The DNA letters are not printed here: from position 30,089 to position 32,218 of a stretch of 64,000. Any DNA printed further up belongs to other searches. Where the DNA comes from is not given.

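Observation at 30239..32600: Large ORFan with foreign-looking codon usage abutting tRNA-Arg and followed by hairpin-rich non-coding DNA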

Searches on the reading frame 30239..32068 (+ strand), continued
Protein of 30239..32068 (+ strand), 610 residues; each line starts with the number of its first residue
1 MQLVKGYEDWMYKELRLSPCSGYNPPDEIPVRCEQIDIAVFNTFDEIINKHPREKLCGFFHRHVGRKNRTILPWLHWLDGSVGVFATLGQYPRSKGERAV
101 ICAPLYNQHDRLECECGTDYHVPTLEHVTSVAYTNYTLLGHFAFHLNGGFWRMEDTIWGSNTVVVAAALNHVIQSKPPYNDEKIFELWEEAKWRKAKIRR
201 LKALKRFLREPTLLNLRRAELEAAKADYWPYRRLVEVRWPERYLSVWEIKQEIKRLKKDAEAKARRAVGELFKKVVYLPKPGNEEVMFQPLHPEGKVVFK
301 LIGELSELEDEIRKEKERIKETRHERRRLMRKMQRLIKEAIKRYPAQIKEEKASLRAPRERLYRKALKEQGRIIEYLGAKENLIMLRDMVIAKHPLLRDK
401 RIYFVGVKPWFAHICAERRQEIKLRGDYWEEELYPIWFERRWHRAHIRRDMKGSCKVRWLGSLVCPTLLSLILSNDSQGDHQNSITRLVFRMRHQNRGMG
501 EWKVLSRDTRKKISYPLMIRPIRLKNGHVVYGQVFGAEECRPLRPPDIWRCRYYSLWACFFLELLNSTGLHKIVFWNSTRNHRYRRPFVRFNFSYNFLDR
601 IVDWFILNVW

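Call 49: predict_structure(alignment_id=A5)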
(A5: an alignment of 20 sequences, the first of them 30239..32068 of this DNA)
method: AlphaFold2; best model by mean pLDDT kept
length: 610 residues; sequences in the alignment: 20
mean_pLDDT: 45.9   pTM: 0.40
mean pLDDT of the five models: 45.9, 45.3, 45.2, 44.5, 44.1
residues with pLDDT >= 90: 7; 70-90: 88; 50-70: 102; < 50: 413
segments of 3 or more residues with pLDDT < 50: 1-178, 232-240, 274-298, 377-495, 525-537, 547-567, 569-610
pLDDT, mean of each block of 10 residues (from residue 1): 36 39 32 36 41 39 32 27 30 29 34 34 29 30 29 27 32 42 65 78 84 82 70 44 62 82 74 40 29 44 73 89 83 70 59 59 57 49 42 42 30 27 26 34 38 29 27 34 37 51 67 60 49 49 53 34 44 32 29 37 40
secondary structure, 60 per line:
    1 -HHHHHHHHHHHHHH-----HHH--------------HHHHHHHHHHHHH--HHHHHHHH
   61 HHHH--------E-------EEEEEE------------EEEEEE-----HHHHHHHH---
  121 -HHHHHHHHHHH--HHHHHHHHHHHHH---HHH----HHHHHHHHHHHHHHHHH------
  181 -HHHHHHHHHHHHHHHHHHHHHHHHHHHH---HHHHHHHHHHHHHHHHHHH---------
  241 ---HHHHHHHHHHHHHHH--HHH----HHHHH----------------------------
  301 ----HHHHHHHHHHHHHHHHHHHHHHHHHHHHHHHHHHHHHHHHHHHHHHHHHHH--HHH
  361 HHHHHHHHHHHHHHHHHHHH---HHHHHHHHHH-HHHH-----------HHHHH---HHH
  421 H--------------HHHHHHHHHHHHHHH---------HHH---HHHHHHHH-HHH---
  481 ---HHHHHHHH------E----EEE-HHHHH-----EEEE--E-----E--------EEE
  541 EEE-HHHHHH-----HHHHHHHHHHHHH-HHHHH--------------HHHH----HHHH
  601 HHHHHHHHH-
elements in order: H2-15 H38-50 H53-64 E81-86 E99-104 H110-117 H122-132 H135-147 H158-174 H182-209 H213-231 H244-258 H268-272 H305-355 H358-380 H384-393 H395-398 H410-414 H418-421 H436-450 H466-473 H484-491 E503-505 H507-511 E517-520 E538-543 H545-550 H556-568 H570-574 H589-592 H597-609

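Call 50: find_encoding_contigs(protein=P0031, flank=6000, max_places=2)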
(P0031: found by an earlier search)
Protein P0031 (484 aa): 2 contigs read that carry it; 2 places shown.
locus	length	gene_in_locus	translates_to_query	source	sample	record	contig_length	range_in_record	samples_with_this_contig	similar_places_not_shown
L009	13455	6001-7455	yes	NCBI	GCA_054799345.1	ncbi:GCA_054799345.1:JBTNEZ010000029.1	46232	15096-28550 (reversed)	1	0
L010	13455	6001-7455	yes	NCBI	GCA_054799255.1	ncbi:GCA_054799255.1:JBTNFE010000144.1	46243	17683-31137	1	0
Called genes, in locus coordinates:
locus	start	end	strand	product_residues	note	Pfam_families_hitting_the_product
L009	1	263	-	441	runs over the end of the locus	PF00108:Thiolase_N, PF00109:ketoacyl-synt (weak), PF02803:Thiolase_C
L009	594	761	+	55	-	-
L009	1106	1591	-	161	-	-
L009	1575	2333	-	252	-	-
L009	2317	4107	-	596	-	PF02463:SMC_N, PF13175:AAA_15, PF13476:AAA_23 (faint), PF13304:AAA_21 (faint)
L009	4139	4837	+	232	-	-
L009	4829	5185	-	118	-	PF09846:OapB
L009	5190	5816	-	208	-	PF00025:Arf (faint), PF01926:MMR_HSR1, PF02421:FeoB_N (faint), PF00009:GTP_EFTU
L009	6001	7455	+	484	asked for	-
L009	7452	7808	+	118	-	-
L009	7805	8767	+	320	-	PF01136:Peptidase_U32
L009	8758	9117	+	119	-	PF17393:DUF5402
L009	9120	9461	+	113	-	PF17393:DUF5402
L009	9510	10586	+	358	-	PF01208:URO-D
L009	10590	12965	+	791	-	PF03063:Prismane, PF12838:Fer4_7 (weak), PF13237:Fer4_10 (faint)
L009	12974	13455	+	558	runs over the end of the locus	PF02745:MCR_alpha_N, PF02249:MCR_alpha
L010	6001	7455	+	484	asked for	-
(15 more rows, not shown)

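Call 51: find_encoding_contigs(protein=P0034, flank=6000, max_places=2)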
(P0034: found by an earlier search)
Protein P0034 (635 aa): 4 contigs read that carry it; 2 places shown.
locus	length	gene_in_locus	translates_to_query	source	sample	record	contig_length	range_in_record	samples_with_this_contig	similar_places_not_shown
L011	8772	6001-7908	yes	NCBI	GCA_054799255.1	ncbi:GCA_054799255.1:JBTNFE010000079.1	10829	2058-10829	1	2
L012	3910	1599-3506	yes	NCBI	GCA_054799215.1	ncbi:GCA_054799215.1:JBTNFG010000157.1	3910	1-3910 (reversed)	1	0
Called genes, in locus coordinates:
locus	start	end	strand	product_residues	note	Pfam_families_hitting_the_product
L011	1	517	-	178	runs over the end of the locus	PF24368:DUF7524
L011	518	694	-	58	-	PF03966:Trm112p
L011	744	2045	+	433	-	PF01656:CbiA (faint), PF02881:SRP54_N, PF00448:SRP54, PF02978:SRP_SPB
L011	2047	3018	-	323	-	PF04055:Radical_SAM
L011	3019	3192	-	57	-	PF01192:RNA_pol_Rpb6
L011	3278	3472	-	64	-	PF01194:RNA_pol_N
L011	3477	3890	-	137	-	PF00380:Ribosomal_S9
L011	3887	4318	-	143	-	PF00572:Ribosomal_L13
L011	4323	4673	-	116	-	PF17135:Ribosomal_L18 (weak), PF00828:Ribosomal_L27A (weak)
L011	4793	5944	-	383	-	PF01663:Phosphodiest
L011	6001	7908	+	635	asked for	-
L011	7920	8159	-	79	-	-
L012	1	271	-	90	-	PF00828:Ribosomal_L27A (weak)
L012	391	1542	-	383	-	PF01663:Phosphodiest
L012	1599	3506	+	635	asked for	-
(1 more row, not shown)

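Call 52: find_encoding_contigs(protein=P0008, flank=6000, max_places=2)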
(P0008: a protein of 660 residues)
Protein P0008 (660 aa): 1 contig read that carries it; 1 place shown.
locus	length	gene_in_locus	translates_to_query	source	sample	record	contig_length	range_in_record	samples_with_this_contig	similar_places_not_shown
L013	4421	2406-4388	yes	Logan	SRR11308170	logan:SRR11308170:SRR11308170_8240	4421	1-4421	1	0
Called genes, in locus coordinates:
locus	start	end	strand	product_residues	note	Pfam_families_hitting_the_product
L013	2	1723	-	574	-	?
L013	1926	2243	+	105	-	-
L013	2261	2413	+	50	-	-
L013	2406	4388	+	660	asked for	-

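Call 68: search_protein_families(library=phrogs, alignment_id=A5, max_evalue=0.01)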
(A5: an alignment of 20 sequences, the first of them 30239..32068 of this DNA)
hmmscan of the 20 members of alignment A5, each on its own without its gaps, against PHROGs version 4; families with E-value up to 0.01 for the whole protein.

A. member 1, window:30239-32068:+ (610 aa): 0 families

B. families by the number of members that match (of 20 scanned): 0 families

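Call 69: search_protein_families(library=padloc, alignment_id=A5, max_evalue=0.01)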
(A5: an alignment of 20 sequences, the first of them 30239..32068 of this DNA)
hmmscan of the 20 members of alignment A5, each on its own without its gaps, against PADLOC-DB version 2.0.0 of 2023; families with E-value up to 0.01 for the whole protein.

A. member 1, window:30239-32068:+ (610 aa): 1 family
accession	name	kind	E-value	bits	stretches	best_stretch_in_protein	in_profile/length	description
PDLC00612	ZorB1|ZorB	-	0.00078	17.1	1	276-365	69-138/293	MotB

B. families by the number of members that match (of 20 scanned): 3 families
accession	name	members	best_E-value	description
PDLC00612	ZorB1|ZorB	3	0.00041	MotB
PDLC00919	Cas10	2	0.0029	Cas10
PDLC01199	Cas5f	2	0.0082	CAS-I-F; effector_G5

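Call 76: find_encoding_contigs(protein=P0040, flank=6000, max_places=2)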
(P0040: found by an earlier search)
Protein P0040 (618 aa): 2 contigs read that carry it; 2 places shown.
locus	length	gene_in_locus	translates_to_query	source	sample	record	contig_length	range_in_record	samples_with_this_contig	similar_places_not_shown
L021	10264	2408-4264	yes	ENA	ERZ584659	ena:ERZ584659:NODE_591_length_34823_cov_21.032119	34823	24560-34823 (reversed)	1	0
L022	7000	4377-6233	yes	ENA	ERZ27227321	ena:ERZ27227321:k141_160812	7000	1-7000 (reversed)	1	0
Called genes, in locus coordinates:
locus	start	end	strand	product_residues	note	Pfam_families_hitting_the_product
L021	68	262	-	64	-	PF00239:Resolvase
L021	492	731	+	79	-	-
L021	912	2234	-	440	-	PF00275:EPSP_synthase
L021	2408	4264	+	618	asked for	-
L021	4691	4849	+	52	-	-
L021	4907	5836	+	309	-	PF01379:Porphobil_deam, PF03900:Porphobil_deamC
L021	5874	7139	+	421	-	PF00464:SHMT, PF00155:Aminotran_1_2 (weak)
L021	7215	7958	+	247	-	-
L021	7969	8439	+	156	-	-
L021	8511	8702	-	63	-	-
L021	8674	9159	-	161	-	PF00258:Flavodoxin_1, PF12641:Flavodoxin_3 (weak), PF12724:Flavodoxin_5, PF03358:FMN_red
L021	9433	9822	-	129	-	PF02505:MCR_D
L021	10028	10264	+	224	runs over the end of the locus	PF00318:Ribosomal_S2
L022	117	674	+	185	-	PF01841:Transglut_core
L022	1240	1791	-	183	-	PF27234:MJ0013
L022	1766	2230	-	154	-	PF00239:Resolvase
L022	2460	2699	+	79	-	-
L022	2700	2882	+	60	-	-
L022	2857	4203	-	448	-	PF00275:EPSP_synthase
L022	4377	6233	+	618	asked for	-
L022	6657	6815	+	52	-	-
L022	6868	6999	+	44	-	?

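Call 77: find_encoding_contigs(protein=P0039, flank=6000, max_places=2)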
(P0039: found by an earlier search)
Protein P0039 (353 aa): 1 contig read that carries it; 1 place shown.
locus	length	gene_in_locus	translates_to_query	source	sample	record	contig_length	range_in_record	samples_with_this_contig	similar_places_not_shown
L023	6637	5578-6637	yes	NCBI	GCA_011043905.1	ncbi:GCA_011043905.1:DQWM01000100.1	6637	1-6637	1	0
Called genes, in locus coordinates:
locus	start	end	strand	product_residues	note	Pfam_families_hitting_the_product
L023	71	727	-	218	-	PF02607:B12-binding_2, PF02310:B12-binding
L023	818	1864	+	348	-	PF01208:URO-D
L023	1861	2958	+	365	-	PF01208:URO-D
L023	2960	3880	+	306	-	PF01841:Transglut_core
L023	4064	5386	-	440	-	PF00275:EPSP_synthase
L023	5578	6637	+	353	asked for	?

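Call 80: fold_search(model_id=the predicted structure, library=pdb)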
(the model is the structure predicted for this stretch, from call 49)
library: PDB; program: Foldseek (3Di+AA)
matches with E <= 10: 29; with E <= 0.001: 0
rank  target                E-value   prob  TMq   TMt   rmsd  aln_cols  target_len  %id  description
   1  8otz_BR               1.6e+00  0.04  0.09  0.12  58.4       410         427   12  48-nm repeat of the native axonemal doublet microtubule from bovine sperm (released 2023-11-22)
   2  8otz_BP               2.3e+00  0.03  0.09  0.12  58.9       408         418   12  48-nm repeat of the native axonemal doublet microtubule from bovine sperm (released 2023-11-22)
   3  6zp4_C                2.5e+00  0.06  0.08  0.08  27.3       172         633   13  SARS-CoV-2 Nsp1 bound to a human 43S preinitiation ribosome complex - state 2 (released 2020-07-29)
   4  3sr2_C                3.5e+00  0.02  0.06  0.13  22.0       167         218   14  Crystal Structure of Human XLF-XRCC4 Complex (released 2011-07-20)
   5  9ivk_A                4.1e+00  0.05  0.11  0.20  17.5       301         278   13  cryo-EM structure of a tmFAP (released 2024-11-20)
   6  7wb4_b                4.3e+00  0.02  0.08  0.07  26.7       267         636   12  Cryo-EM structure of the NR subunit from X. laevis NPC (released 2022-03-02)
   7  7chq                  5.3e+00  0.06  0.06  0.26   5.9        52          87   10  AcrIE2 (released 2021-05-19)
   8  7n6g_3N               5.9e+00  0.02  0.09  0.13  50.6       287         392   10  C1 of central pair (released 2022-05-18)
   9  7fik_B                6.2e+00  0.01  0.06  0.06  25.2       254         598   12  The cryo-EM structure of the CR subunit from X. laevis NPC (released 2022-11-09)
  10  8snb_8J               6.5e+00  0.02  0.10  0.14  53.8       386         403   16  atomic model of sea urchin sperm doublet microtubule (48-nm periodicity) (released 2023-06-28)
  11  6d35                  6.9e+00  0.08  0.11  0.12  11.0       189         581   10  Crystal structure of Xenopus Smoothened in complex with cholesterol (released 2018-05-23)
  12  6pfv_B                6.9e+00  0.04  0.09  0.28  16.6       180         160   18  Structure of S. venezuelae RisG-WhiG-c-di-GMP complex: orthorhombic crystal form (released 2019-11-13)
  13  8oz0_J                6.9e+00  0.02  0.08  0.07  26.9       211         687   13  Structure of a human 48S translation initiation complex with eIF4F and eIF4A (released 2024-02-07)
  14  4yon_A                7.3e+00  0.02  0.08  0.12  23.1       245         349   10  P-Rex1:Rac1 complex (released 2015-07-01)
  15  7n6g_3W               7.3e+00  0.02  0.08  0.12  50.7       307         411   13  C1 of central pair (released 2022-05-18)
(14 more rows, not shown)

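Call 83: find_encoding_contigs(protein=P0054, flank=4000, max_places=3)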
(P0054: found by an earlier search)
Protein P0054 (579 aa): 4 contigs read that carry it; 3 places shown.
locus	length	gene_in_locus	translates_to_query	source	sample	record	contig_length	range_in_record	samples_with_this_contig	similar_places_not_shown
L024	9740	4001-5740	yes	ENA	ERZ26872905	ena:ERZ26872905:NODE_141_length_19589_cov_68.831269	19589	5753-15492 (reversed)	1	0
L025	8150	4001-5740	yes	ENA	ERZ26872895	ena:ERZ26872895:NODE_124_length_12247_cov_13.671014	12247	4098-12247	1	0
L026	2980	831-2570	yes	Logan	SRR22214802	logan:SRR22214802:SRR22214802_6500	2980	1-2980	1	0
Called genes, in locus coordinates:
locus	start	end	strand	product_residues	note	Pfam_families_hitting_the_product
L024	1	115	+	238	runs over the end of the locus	PF02737:3HCDH_N, PF00725:3HCDH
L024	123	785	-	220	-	PF00156:Pribosyltran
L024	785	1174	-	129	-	PF09845:OapC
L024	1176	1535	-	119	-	PF09846:OapB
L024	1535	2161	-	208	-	PF03193:RsgA_GTPase (faint), PF02421:FeoB_N (faint), PF01926:MMR_HSR1, PF00009:GTP_EFTU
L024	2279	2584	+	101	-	PF01176:eIF-1a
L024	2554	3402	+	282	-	PF01163:RIO1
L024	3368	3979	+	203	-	PF00013:KH_1 (weak), PF22675:KH-I_KHDC4-BBP (faint), PF21800:KH_KRR1_2nd (weak), PF22891:KH_PNO1_2nd, PF00013:KH_1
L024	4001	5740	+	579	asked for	PF00501:AMP-binding, PF13193:AMP-binding_C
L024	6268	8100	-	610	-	-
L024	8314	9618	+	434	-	PF00275:EPSP_synthase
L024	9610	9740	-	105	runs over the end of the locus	PF01022:HTH_5 (weak)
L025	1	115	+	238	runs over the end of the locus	PF02737:3HCDH_N, PF00725:3HCDH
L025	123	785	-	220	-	PF00156:Pribosyltran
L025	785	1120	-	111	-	PF09845:OapC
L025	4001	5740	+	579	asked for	PF00501:AMP-binding, PF13193:AMP-binding_C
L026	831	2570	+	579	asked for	PF00501:AMP-binding, PF13193:AMP-binding_C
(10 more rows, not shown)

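Call 84: find_encoding_contigs(protein=P0055, flank=4000, max_places=3)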
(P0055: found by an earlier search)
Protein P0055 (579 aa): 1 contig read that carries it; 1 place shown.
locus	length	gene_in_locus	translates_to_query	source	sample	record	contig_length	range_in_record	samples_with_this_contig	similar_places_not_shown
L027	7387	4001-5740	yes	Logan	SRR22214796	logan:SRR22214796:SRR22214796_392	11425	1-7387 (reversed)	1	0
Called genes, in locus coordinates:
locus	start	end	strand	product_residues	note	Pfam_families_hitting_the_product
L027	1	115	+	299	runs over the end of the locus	PF01210:NAD_Gly3P_dh_N (faint), PF02737:3HCDH_N, PF03446:NAD_binding_2 (weak), PF00725:3HCDH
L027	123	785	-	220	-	PF00156:Pribosyltran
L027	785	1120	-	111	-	PF09845:OapC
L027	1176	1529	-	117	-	PF09846:OapB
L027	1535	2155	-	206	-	PF03193:RsgA_GTPase (faint), PF01926:MMR_HSR1, PF02421:FeoB_N (faint), PF00009:GTP_EFTU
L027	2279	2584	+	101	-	PF01176:eIF-1a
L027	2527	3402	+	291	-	PF01163:RIO1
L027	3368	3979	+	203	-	PF00013:KH_1 (weak), PF22675:KH-I_KHDC4-BBP (faint), PF21800:KH_KRR1_2nd (weak), PF22891:KH_PNO1_2nd, PF00013:KH_1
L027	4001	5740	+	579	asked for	PF00501:AMP-binding, PF13193:AMP-binding_C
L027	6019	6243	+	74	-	-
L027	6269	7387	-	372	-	?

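Call 85: find_encoding_contigs(protein=P0056, flank=4000, max_places=3)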
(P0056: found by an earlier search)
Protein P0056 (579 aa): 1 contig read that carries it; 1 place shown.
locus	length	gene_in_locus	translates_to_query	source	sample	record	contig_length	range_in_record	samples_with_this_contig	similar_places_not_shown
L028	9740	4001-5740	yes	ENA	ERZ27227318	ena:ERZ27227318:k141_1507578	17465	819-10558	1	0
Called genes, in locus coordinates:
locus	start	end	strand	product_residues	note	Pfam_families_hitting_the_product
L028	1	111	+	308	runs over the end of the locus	?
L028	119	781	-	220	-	PF00156:Pribosyltran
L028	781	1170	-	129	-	PF09845:OapC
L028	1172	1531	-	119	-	PF09846:OapB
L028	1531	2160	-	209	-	PF03193:RsgA_GTPase (faint), PF02421:FeoB_N (faint), PF01926:MMR_HSR1, PF00009:GTP_EFTU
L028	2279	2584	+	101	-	PF01176:eIF-1a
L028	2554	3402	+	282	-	PF06293:Kdo (faint), PF01163:RIO1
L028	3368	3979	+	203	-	PF00013:KH_1 (weak), PF22675:KH-I_KHDC4-BBP (faint), PF21800:KH_KRR1_2nd (weak), PF22891:KH_PNO1_2nd, PF00013:KH_1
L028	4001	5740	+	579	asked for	PF00501:AMP-binding, PF13193:AMP-binding_C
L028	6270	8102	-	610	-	-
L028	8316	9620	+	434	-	PF00275:EPSP_synthase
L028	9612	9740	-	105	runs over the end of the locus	PF01022:HTH_5 (weak)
